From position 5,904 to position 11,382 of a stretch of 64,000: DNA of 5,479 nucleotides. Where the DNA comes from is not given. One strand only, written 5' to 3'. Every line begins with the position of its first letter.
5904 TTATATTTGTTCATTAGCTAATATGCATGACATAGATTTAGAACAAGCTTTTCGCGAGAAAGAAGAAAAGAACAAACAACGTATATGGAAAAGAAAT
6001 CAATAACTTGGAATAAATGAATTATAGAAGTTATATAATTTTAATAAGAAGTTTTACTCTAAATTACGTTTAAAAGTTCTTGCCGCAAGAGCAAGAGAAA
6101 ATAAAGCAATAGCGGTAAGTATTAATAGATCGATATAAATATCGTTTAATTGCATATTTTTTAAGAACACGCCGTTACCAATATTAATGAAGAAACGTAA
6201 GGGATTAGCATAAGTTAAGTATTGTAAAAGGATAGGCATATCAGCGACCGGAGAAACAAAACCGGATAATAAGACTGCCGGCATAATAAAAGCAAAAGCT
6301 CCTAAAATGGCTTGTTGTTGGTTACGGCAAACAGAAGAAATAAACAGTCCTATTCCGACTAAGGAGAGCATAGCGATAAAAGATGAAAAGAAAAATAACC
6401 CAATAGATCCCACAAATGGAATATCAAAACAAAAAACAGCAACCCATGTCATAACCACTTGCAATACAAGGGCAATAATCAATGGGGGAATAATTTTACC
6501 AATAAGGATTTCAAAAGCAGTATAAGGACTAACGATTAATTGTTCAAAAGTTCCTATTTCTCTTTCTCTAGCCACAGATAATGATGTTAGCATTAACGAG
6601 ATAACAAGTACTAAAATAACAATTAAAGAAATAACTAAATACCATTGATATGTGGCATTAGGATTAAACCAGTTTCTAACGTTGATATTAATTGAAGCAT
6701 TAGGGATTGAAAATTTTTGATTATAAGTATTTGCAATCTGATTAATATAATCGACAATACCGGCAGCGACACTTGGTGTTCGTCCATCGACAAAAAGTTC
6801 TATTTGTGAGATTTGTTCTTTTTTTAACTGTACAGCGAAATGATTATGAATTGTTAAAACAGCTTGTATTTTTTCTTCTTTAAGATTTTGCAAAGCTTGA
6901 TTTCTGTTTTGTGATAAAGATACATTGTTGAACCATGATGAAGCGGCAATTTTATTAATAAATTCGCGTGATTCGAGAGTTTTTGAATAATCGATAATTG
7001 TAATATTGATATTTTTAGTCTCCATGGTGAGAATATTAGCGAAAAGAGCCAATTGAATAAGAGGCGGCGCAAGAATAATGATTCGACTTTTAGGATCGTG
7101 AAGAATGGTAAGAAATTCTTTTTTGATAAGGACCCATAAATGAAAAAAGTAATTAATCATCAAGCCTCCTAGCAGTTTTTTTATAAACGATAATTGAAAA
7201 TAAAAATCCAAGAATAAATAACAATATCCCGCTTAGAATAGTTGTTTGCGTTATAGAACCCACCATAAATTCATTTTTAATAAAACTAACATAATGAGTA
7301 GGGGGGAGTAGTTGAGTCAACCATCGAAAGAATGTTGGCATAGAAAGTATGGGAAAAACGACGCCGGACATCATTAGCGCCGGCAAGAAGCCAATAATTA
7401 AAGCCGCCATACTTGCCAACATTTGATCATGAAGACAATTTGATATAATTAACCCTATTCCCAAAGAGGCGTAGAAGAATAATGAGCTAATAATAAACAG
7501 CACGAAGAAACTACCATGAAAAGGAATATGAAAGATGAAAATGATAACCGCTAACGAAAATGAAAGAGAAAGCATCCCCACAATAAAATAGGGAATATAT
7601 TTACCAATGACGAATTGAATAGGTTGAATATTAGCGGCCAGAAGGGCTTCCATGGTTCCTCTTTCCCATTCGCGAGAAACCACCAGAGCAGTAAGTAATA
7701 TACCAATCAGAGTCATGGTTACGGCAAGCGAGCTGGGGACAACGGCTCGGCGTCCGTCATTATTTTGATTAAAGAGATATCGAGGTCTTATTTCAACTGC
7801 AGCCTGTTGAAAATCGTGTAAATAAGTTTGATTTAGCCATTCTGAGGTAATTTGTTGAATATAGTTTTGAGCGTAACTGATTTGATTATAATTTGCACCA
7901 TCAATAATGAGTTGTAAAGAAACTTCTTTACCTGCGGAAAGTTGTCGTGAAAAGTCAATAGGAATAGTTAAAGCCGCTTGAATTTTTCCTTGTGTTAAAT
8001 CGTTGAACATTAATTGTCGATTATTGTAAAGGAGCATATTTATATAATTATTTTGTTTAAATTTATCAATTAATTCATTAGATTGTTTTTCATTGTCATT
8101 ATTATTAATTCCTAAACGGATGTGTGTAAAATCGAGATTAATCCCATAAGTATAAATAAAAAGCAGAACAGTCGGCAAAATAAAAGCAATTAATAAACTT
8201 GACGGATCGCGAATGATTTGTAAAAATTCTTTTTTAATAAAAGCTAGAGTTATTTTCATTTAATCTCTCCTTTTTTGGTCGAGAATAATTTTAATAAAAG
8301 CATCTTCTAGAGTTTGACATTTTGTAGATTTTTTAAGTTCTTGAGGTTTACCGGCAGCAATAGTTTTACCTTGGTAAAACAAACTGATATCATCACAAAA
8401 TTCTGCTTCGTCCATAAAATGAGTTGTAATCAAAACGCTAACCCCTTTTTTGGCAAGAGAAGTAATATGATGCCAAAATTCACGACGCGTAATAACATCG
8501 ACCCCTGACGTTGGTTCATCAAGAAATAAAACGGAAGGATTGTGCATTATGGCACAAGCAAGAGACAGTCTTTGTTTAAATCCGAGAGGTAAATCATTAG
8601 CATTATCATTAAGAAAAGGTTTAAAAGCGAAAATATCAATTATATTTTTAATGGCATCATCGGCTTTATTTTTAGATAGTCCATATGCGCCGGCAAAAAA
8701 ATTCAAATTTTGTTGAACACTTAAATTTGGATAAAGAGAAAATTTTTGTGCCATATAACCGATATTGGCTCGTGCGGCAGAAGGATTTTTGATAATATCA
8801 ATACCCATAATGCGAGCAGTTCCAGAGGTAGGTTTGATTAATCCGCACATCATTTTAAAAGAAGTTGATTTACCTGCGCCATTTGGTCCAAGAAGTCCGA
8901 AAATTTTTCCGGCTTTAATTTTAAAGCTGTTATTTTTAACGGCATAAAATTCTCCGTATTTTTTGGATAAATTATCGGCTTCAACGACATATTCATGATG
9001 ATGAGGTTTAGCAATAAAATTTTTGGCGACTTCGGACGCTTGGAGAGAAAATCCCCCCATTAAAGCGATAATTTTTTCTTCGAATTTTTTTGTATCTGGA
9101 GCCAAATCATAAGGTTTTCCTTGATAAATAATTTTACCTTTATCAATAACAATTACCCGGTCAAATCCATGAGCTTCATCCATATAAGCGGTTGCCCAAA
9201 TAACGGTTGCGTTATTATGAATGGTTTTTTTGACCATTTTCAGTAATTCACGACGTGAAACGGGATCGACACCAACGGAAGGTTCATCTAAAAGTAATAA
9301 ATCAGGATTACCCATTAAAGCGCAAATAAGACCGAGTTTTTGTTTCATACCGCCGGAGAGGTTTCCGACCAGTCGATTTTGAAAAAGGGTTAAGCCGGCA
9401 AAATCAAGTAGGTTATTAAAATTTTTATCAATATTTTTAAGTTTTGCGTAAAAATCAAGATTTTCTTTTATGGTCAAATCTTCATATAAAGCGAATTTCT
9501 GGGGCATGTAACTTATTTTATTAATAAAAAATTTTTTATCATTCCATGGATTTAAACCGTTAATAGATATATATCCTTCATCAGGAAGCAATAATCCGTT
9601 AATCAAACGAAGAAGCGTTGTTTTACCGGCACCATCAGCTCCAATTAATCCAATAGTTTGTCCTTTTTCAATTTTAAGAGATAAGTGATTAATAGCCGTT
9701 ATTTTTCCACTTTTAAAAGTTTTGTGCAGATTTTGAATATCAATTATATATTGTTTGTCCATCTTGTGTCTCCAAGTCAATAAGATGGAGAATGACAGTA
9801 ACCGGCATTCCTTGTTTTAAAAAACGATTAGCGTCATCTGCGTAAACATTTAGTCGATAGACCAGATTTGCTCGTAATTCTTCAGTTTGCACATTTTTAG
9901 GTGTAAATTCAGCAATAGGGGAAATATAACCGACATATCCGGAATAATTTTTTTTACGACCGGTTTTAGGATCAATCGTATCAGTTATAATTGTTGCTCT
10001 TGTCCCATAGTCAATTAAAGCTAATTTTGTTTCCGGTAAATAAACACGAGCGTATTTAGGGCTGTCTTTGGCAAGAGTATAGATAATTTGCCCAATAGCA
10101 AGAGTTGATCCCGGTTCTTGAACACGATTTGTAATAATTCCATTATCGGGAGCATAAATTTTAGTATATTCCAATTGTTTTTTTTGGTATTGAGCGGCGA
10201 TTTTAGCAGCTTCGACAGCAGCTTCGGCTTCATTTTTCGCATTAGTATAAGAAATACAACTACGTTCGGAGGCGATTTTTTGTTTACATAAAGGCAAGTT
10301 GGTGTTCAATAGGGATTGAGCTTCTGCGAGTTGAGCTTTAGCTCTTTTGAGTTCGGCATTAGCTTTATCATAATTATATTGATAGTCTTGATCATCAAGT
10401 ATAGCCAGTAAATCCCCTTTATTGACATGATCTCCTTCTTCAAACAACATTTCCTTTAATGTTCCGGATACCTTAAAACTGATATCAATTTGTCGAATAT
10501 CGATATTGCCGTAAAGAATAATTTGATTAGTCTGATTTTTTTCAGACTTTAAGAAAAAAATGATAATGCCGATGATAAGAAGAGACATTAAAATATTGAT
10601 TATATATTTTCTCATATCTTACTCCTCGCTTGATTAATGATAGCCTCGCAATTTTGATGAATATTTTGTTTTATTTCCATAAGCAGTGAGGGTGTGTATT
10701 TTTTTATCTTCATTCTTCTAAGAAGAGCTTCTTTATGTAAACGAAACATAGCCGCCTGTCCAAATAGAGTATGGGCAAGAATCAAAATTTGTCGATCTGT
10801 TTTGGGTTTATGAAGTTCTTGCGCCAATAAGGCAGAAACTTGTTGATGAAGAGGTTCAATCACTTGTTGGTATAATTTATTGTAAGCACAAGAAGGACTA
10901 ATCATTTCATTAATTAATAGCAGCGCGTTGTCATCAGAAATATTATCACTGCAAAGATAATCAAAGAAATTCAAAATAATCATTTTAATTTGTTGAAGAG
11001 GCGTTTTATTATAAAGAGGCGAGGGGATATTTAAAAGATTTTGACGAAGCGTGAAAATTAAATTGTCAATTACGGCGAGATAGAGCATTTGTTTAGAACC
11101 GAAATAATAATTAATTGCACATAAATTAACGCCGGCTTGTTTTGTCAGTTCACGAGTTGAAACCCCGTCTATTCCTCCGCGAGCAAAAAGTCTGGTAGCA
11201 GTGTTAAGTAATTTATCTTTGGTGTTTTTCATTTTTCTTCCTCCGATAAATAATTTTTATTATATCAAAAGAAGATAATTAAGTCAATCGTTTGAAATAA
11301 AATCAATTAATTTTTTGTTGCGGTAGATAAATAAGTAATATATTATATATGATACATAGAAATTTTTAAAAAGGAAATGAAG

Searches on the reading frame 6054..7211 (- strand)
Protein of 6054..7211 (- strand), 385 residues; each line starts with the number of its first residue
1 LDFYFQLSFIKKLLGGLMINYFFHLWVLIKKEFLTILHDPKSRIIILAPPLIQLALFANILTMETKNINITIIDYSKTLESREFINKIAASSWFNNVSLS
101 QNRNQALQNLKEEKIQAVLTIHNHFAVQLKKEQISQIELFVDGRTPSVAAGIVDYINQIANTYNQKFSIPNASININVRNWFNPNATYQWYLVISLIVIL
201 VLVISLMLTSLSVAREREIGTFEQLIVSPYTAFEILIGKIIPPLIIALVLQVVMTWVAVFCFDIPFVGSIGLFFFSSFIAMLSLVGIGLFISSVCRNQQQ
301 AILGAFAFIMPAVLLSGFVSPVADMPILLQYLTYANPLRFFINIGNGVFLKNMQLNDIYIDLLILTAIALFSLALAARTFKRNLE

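Call 39: search_protein_families(library=pfam, proteins=[window:6054-7211:-], max_evalue=0.00001)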
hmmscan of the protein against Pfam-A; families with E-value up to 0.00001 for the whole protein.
window:6054-7211:- (385 aa): 3 families
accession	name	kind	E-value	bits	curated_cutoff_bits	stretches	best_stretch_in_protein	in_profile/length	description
PF12698.13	ABC2_membrane_3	-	1e-43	150.2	31.6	1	44-377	5-346/347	ABC-2 family transporter protein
PF01061.29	ABC2_membrane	-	9.2e-27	94.4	26.9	1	188-344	51-205/211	ABC-2 type transporter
PF12679.13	ABC2_membrane_2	-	1.3e-15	57.9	27.2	1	26-382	1-280/283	ABC-2 family transporter protein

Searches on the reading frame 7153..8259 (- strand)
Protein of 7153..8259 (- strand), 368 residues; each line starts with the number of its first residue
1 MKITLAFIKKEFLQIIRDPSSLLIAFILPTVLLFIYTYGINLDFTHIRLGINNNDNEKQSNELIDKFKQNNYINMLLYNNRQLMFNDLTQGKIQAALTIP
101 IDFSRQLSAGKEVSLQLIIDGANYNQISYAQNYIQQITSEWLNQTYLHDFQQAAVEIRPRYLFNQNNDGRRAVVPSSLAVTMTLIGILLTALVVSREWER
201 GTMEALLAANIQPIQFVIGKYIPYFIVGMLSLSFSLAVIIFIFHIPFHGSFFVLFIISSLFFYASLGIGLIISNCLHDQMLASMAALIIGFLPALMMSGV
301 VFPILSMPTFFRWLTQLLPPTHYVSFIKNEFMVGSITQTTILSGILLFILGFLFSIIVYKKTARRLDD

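Call 39: search_protein_families(library=pfam, proteins=[window:7153-8259:-], max_evalue=0.00001)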
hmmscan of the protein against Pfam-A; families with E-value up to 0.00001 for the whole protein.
window:7153-8259:- (368 aa): 3 families
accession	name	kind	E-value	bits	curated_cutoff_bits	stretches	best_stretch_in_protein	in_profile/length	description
PF12698.13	ABC2_membrane_3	-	6.5e-41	141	31.6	1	21-359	7-346/347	ABC-2 family transporter protein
PF01061.29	ABC2_membrane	-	3.4e-18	66.4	26.9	1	166-325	51-204/211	ABC-2 type transporter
PF12679.13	ABC2_membrane_2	-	1.8e-11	44.3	27.2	1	6-360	2-279/283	ABC-2 family transporter protein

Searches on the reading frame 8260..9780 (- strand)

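Call 39: search_protein_families(library=pfam, proteins=[window:8260-9780:-], max_evalue=0.00001)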
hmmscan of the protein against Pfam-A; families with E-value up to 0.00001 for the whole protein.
window:8260-9780:- (506 aa): 3 families
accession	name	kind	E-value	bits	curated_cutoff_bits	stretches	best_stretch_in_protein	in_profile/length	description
PF00005.33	ABC_tran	-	1e-64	217.7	25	2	31-168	2-136/137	ABC transporter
PF13304.12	AAA_21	-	4.5e-17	63.5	27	1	134-197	231-297/304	AAA domain, putative AbiEii toxin, Type IV TA system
PF13555.12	AAA_29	-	6e-06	26.4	27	0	36-68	18-50/61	P-loop containing region of AAA domain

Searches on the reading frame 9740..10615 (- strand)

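Call 39: search_protein_families(library=pfam, proteins=[window:9740-10615:-], max_evalue=0.00001)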
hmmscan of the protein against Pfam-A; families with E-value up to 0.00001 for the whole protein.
window:9740-10615:- (291 aa): 3 families
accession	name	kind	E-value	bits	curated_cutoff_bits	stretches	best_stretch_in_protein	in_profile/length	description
PF13437.12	HlyD_3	-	1.6e-11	45.3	22.2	1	152-241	1-84/106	HlyD family secretion protein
PF16576.10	HlyD_D23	-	2.5e-11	43.7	30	1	39-236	13-189/214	Barrel-sandwich domain of CusB or HlyD membrane-fusion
PF13533.13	Biotin_lipoyl_2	-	2.8e-07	30.6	29.8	1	45-74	3-32/32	Biotin-lipoyl like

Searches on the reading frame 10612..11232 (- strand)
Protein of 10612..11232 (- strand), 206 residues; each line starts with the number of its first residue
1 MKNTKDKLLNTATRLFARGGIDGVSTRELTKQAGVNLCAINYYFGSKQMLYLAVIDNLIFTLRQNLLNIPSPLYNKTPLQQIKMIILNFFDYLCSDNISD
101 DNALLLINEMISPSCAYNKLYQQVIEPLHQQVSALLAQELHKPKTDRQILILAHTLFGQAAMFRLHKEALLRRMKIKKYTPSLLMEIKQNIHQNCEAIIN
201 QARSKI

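Call 42: search_protein_families(library=pfam, proteins=[window:10612-11232:-], max_evalue=0.00001)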
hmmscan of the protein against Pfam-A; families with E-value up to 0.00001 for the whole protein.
window:10612-11232:- (206 aa): 2 families
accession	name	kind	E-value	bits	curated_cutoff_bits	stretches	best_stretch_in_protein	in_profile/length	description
PF09209.16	CecR_C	-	3.1e-19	69.7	24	1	80-199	3-122/125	HTH-type transcriptional dual regulator CecR, C-terminal domain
PF00440.29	TetR_N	-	3.6e-12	46.3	24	1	8-54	1-47/47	Bacterial regulatory proteins, tetR family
